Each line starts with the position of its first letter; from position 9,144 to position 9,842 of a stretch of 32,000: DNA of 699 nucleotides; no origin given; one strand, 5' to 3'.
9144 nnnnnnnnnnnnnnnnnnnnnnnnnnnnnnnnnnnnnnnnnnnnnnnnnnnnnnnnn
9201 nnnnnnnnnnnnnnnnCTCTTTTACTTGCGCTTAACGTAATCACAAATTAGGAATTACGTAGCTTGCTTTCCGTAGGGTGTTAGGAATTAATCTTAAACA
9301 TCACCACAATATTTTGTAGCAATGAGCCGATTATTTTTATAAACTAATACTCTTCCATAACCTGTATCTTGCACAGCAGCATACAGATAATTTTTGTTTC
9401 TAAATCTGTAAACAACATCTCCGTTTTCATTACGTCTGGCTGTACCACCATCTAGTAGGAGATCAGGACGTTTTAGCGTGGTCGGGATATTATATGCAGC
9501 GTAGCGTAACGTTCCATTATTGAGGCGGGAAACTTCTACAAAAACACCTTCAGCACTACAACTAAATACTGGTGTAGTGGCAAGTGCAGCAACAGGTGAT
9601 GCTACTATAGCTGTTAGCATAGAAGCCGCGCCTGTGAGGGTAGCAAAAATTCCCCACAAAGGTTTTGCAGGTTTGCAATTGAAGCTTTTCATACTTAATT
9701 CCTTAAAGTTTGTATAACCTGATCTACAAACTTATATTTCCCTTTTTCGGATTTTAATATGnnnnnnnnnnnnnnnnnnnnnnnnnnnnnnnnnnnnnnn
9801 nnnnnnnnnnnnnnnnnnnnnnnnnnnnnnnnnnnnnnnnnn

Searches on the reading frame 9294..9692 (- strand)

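Call 12: search_protein_families(library=pfam, proteins=[window:9294-9692:-], max_evalue=0.00001)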
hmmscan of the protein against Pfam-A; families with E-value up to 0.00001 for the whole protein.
window:9294-9692:- (132 aa): 0 families

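Call 72: search_protein_families(library=pfam, proteins=[window:9294-9692:-], max_evalue=0.01)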
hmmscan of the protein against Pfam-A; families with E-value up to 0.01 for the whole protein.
window:9294-9692:- (132 aa): 1 family
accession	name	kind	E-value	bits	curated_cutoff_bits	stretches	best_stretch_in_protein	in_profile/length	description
PF02261.22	Asp_decarbox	-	0.01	16.2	25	0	51-103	43-94/115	Aspartate decarboxylase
